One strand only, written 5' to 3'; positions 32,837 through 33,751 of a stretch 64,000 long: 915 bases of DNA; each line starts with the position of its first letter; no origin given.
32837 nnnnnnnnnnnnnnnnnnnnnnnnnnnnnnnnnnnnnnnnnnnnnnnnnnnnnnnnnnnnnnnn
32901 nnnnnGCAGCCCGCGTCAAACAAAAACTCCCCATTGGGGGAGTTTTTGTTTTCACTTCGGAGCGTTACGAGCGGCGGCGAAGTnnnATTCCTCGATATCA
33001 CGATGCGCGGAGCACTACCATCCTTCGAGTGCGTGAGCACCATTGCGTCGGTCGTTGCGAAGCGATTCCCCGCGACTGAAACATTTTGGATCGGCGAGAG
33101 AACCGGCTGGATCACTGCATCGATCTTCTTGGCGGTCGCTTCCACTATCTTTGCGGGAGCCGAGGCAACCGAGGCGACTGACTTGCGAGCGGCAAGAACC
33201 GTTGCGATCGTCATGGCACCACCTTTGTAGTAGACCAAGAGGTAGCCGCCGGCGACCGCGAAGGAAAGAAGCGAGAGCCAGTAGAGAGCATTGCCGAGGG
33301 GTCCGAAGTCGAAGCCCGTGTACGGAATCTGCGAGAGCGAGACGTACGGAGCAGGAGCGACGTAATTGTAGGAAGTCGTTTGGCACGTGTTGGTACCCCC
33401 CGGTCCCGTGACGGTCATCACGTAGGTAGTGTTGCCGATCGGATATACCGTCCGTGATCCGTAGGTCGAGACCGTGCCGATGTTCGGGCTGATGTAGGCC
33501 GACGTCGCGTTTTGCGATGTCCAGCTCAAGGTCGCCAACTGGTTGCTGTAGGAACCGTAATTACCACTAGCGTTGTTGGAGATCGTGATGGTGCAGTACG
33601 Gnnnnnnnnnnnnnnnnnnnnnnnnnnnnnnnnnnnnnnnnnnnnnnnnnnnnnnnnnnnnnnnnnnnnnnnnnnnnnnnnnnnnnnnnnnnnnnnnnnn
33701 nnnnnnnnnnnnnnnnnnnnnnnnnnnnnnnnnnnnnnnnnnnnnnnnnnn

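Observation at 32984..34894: Hypervariable-looking surface protein: 30-bp tandem DNA repeats, poly-Gln tracts, and an internal sorting-signal-like IPYTG plus transmembrane segment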

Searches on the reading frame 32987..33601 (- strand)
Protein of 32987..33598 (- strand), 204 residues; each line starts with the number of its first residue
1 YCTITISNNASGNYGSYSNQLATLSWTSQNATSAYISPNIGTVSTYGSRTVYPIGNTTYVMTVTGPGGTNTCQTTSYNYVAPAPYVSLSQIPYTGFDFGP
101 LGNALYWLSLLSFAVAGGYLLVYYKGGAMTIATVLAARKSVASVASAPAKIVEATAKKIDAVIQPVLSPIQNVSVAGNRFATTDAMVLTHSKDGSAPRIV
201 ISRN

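Call 5: find_homologous_proteins(query=window:32987-33598:-, max_evalue=0.001)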
Query seq(204 aa) (204 aa): 60 proteins with E <= 0.001 among 345 candidates.
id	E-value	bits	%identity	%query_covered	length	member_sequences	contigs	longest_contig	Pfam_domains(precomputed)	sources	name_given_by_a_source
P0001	2.9e-85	303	100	71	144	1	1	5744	-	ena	-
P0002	5.4e-45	172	61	70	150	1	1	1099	-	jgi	jgi:hypothetical protein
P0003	3.9e-43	165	46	100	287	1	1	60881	-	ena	-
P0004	8.3e-42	161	67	58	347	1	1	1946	-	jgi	jgi:hypothetical protein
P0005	1.4e-41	160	47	99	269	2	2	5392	-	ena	-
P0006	3.6e-41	159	50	100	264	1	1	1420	-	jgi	jgi:hypothetical protein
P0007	5.1e-41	159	65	62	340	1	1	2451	-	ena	-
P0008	1.6e-40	157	49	100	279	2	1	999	-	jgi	jgi:hypothetical protein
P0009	1.2e-37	148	47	89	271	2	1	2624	-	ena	-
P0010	1.5e-37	147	48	100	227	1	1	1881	-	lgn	-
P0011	2.1e-37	147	39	100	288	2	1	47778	-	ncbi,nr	ncbi:hypothetical protein A3A42_00920 [Candidatus Kaiserbacteria bacterium RIFCSPLOWO2_01_FULL_55_25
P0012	2.3e-37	147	47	99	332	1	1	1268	-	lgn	-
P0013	2.6e-36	143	44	100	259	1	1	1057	-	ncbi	-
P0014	3.9e-36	143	48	100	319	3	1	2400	-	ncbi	ncbi:MAG TPA: hypothetical protein VJB97_04640, partial [Candidatus Paceibacterota bacterium]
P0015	6.6e-36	142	46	100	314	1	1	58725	-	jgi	jgi:hypothetical protein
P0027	7.9e-30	122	44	57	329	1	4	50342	-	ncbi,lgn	-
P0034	2.4e-27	114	43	65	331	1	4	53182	-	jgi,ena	-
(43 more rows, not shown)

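Call 12: find_encoding_contigs(protein=P0001, flank=10000, max_places=6)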
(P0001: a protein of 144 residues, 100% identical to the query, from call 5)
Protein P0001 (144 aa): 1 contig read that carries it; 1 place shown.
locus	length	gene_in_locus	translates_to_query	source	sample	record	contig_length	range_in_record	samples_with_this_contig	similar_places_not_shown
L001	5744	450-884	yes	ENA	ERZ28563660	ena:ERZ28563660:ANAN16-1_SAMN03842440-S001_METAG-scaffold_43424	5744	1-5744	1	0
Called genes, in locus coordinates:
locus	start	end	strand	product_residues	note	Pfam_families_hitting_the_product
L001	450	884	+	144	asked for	-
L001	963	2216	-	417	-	PF00587:tRNA-synt_2b, PF03129:HGTP_anticodon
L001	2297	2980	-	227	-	-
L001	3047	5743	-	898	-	?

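Call 13: find_encoding_contigs(protein=P0003, flank=10000, max_places=3)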
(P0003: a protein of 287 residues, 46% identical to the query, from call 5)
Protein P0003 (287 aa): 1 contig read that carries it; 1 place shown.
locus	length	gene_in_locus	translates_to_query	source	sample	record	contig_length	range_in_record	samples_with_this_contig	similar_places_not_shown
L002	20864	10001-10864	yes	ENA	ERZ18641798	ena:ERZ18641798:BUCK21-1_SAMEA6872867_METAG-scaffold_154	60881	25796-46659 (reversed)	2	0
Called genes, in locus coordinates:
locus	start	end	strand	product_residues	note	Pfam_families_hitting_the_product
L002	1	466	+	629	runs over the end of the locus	PF03483:B3_4, PF03484:B5, PF17759:tRNA_synthFbeta (weak), PF03147:FDX-ACB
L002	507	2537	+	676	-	PF02518:HATPase_c, PF00204:DNA_gyraseB, PF01751:Toprim, PF00986:DNA_gyraseB_C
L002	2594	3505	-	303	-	-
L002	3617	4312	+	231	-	PF04203:Sortase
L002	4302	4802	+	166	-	-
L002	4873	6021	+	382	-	-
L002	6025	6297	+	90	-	-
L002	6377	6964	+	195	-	-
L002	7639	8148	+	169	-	-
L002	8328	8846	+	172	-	-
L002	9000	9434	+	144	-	-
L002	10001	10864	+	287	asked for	-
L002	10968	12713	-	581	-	PF07973:tRNA_SAD (faint), PF00587:tRNA-synt_2b, PF03129:HGTP_anticodon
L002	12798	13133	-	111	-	-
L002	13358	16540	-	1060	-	PF02811:PHP, PF07733:DNA_pol3_alpha, PF17657:DNA_pol3_finger, PF14579:HHH_6, PF01336:tRNA_anti-codon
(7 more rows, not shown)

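Call 15: find_encoding_contigs(protein=P0011, flank=10000, max_places=3)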
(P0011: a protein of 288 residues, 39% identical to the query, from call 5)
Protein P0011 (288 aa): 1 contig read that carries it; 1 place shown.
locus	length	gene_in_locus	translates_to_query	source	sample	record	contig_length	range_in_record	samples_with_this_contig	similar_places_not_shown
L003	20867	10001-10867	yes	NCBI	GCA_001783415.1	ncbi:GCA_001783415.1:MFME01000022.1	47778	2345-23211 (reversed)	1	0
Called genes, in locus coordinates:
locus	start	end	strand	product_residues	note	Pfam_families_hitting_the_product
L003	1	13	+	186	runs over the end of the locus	-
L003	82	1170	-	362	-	-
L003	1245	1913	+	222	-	PF04203:Sortase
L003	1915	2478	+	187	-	-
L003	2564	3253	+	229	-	-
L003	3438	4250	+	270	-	-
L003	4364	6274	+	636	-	-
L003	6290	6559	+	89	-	-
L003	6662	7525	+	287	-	-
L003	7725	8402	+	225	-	-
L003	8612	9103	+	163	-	-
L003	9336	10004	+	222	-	-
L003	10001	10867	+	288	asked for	-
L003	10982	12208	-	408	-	PF00587:tRNA-synt_2b, PF03129:HGTP_anticodon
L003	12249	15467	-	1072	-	PF02811:PHP, PF07733:DNA_pol3_alpha, PF17657:DNA_pol3_finger, PF14579:HHH_6, PF01336:tRNA_anti-codon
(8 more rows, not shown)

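Call 34: find_related_loci(query=A1, collection=genome_contigs, flank=10000)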
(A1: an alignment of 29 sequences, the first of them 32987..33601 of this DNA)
Query A1 (205 aa) in genome_contigs; peptide patterns used: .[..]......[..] (x = any residue, [..] = any of these).
279 stretches matched a pattern; 260 encode a relative of the query (tblastn E <= 1e-3); the best 80 are kept; 80 distinct loci.
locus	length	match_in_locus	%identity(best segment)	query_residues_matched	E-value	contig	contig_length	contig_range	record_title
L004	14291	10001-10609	65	1-205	3e-82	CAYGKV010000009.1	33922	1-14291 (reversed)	MAG TPA_asm: uncultured Candidatus Saccharibacteria bacterium isolate ERP113451_co5_294 genome assembly, contig: NODE_62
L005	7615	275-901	64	1-205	3e-81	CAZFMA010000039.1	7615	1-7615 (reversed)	MAG TPA_asm: uncultured Candidatus Saccharibacteria bacterium isolate binchicken_co203_568 genome assembly, contig: k141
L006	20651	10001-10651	62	3-205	1e-79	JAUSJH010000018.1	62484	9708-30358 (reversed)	MAG: bacterium isolate E14_metabat.bin.296 E14_k141_1562391, whole genome shotgun sequence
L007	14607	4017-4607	53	2-205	2e-58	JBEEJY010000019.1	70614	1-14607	MAG: Candidatus Parcubacteria bacterium isolate cobbmillcreek_2019_sw_WHONDRS-S19S_0090_B_bin.4 scaffold_1132633, whole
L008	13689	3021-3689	54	1-205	9e-56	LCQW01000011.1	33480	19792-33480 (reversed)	MAG: Candidatus Kaiserbacteria bacterium GW2011_GWA2_52_12 UY67_C0011, whole genome shotgun sequence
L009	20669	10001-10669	51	1-204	3e-54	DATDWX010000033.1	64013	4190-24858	MAG TPA_asm: Candidatus Paceibacterota bacterium isolate SMAG_U8123 k141_2002117, whole genome shotgun sequence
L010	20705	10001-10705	48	2-205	1e-53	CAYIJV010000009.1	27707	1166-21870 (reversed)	MAG TPA_asm: uncultured Candidatus Saccharibacteria bacterium isolate ERP119705_co23_584 genome assembly, contig: NODE_1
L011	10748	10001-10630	49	1-205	6e-53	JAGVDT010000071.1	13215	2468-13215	MAG: Candidatus Paceibacterota bacterium isolate WC_15 c_000000018786, whole genome shotgun sequence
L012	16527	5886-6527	50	1-204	7e-53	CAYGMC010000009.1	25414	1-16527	MAG TPA_asm: uncultured Candidatus Saccharibacteria bacterium isolate ERP113451_co5_162 genome assembly, contig: NODE_98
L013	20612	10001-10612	51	3-205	2e-52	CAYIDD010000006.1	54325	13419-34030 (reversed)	MAG TPA_asm: uncultured Candidatus Saccharibacteria bacterium isolate ERP119705_co18_166 genome assembly, contig: NODE_4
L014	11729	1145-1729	49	1-204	3e-52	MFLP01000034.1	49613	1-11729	MAG: Candidatus Kaiserbacteria bacterium RIFCSPHIGHO2_12_FULL_53_13 rifcsphigho2_12_scaffold_642, whole genome shotgun s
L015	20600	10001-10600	49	2-205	7e-52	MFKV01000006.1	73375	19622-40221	MAG: Candidatus Kaiserbacteria bacterium RIFCSPHIGHO2_01_FULL_54_36 rifcsphigho2_01_scaffold_1527, whole genome shotgun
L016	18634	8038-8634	51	2-205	6e-51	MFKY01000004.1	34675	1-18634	MAG: Candidatus Kaiserbacteria bacterium RIFCSPHIGHO2_01_FULL_55_37 rifcsphigho2_01_scaffold_11324, whole genome shotgun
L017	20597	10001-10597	51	2-204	1e-51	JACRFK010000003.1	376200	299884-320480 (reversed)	MAG: Candidatus Kaiserbacteria bacterium isolate NC_groundwater_1723_Pr3_B-0.1um_55_32 SR-2_scaffold_141_1109351, whole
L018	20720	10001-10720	46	1-205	7e-51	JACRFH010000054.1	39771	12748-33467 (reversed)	MAG: Candidatus Kaiserbacteria bacterium isolate NC_groundwater_1720_Pr3_B-0.1um_51_29 SR-2_scaffold_141_3477858, whole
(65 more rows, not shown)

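Call 36: find_encoding_contigs(protein=P0027, flank=10000, max_places=3)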
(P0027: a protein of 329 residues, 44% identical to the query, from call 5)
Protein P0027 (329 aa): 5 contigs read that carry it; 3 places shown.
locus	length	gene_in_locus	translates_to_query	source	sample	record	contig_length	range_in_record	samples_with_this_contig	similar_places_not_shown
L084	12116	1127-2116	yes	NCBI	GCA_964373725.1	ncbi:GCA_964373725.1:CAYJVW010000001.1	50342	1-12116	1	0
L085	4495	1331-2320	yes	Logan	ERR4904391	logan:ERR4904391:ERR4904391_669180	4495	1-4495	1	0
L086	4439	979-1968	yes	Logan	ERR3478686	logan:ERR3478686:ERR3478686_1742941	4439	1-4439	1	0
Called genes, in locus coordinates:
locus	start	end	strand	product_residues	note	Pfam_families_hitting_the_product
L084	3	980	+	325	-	?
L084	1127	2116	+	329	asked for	-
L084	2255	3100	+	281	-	-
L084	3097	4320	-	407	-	PF00587:tRNA-synt_2b, PF03129:HGTP_anticodon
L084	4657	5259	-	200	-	PF01797:Y1_Tnp (weak)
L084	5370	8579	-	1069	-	PF02811:PHP, PF07733:DNA_pol3_alpha, PF17657:DNA_pol3_finger, PF14579:HHH_6, PF01336:tRNA_anti-codon (weak)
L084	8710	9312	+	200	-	PF01351:RNase_HII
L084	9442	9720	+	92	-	PF01783:Ribosomal_L32p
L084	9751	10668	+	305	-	PF01029:NusB, PF00293:NUDIX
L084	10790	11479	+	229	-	PF22935:RM44_endonuclase, PF14622:Ribonucleas_3_3, PF00636:Ribonuclease_3, PF00035:dsrm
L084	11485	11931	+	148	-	PF00293:NUDIX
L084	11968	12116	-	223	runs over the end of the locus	-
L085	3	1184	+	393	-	?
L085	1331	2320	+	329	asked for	-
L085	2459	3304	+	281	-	-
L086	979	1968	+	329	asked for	-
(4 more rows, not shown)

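Call 37: find_encoding_contigs(protein=P0034, flank=10000, max_places=3)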
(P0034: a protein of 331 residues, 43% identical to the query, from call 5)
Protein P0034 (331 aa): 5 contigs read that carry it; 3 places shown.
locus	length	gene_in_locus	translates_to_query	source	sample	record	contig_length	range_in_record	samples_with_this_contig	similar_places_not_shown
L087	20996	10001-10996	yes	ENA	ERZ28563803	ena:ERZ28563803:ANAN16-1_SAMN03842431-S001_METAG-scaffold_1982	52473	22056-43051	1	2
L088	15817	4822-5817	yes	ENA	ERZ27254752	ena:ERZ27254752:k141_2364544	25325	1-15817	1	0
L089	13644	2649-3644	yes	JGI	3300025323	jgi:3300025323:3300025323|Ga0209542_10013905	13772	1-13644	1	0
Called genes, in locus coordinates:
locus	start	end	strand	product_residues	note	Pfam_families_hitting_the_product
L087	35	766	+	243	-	PF01409:tRNA-synt_2d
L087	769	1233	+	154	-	PF01243:PNPOx_N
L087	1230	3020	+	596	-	PF03483:B3_4, PF03484:B5, PF17759:tRNA_synthFbeta (weak), PF03147:FDX-ACB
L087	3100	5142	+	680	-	PF02518:HATPase_c, PF00204:DNA_gyraseB, PF01751:Toprim, PF00986:DNA_gyraseB_C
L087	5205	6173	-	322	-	PF07705:CARDB (weak)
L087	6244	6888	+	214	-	PF04203:Sortase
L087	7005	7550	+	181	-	-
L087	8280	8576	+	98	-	-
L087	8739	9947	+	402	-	-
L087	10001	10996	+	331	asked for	-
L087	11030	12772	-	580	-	PF07973:tRNA_SAD (faint), PF00587:tRNA-synt_2b, PF03129:HGTP_anticodon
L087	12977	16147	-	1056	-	PF02811:PHP, PF07733:DNA_pol3_alpha, PF17657:DNA_pol3_finger, PF14579:HHH_6, PF01336:tRNA_anti-codon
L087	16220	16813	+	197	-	PF01351:RNase_HII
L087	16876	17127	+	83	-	-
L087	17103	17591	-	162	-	-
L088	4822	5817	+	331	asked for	-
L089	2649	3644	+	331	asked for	-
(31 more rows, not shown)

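Call 48: predict_structure(alignment_id=A1)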
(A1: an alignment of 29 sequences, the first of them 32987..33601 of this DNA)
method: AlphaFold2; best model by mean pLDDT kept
length: 205 residues; sequences in the alignment: 29
mean_pLDDT: 74.3   pTM: 0.41
mean pLDDT of the five models: 74.3, 73.8, 73.8, 73.5, 72.5
residues with pLDDT >= 90: 72; 70-90: 44; 50-70: 50; < 50: 39
segments of 3 or more residues with pLDDT < 50: 86-91, 143-156, 158-165, 177-180
pLDDT, mean of each block of 10 residues (from residue 1): 94 62 94 97 98 92 98 91 52 58 89 94 68 58 47 47 48 49 70 82 75
secondary structure, 60 per line:
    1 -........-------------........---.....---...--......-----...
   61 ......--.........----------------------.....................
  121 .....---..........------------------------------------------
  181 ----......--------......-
elements in order: E2-9 E23-30 E34-38 E42-44 E47-52 E58-66 E69-77 H100-125 H129-138 E185-190 E199-204

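Call 50: fold_search(model_id=the predicted structure, library=pdb)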
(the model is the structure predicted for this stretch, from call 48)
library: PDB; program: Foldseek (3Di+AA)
matches with E <= 10: 747; with E <= 0.001: 0
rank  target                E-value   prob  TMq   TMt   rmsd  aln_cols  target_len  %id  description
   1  3j9f_9                1.8e-02  0.99  0.24  0.46   5.4        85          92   22  Poliovirus complexed with soluble, deglycosylated poliovirus receptor (Pvr) at 4 degrees C (released 2015-02-11)
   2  4fqp_A                4.9e-02  0.98  0.25  0.18   5.3        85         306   22  Crystal structure of human Nectin-like 5 full ectodomain (D1-D3) (released 2012-08-22)
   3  2oxh_Y                6.5e-02  1.00  0.27  0.46   4.2        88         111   10  The SOXYZ Complex of Paracoccus Pantotrophus (released 2007-05-22)
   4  8cka_A                6.8e-02  0.94  0.23  0.11   8.1        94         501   22  Deinococcus radidurans HPI S-layer (released 2023-04-19)
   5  2oxg_B                7.7e-02  1.00  0.27  0.47   4.2        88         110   10  The SoxYZ Complex of Paracoccus pantotrophus (released 2007-05-22)
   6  2ox5_B                9.1e-02  1.00  0.27  0.47   4.4        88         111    9  The SoxYZ complex of Paracoccus pantotrophus (released 2007-05-22)
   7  2oxg_F                9.1e-02  1.00  0.27  0.46   4.5        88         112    9  The SoxYZ Complex of Paracoccus pantotrophus (released 2007-05-22)
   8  2ox5_Y                9.1e-02  0.99  0.27  0.46   4.2        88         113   10  The SoxYZ complex of Paracoccus pantotrophus (released 2007-05-22)
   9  1l0q_A                1.1e-01  0.96  0.25  0.14   4.9        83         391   17  Tandem YVTN beta-propeller and PKD domains from an archaeal surface layer protein (released 2002-11-06)
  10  6arq_D                1.1e-01  0.96  0.24  0.17   5.4        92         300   21  Crystal structure of CD96 (D1) bound to CD155/necl-5 (D1-3) (released 2018-11-21)
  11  2oxh_F                1.1e-01  1.00  0.28  0.48   4.1        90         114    9  The SOXYZ Complex of Paracoccus Pantotrophus (released 2007-05-22)
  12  2ox5_F                1.1e-01  0.99  0.27  0.46   4.2        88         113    9  The SoxYZ complex of Paracoccus pantotrophus (released 2007-05-22)
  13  6o3o_D                1.1e-01  0.97  0.26  0.19   4.9        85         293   22  Structure of human DNAM-1 (CD226) bound to nectin-like protein-5 (necl-5) (released 2019-07-10)
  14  2oxh_D                1.2e-01  1.00  0.27  0.48   4.0        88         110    9  The SOXYZ Complex of Paracoccus Pantotrophus (released 2007-05-22)
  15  2wv3                  1.3e-01  0.82  0.23  0.25   5.7        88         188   12  Neuroplastin-55 binds to and signals through the fibroblast growth factor receptor (released 2009-12-15)
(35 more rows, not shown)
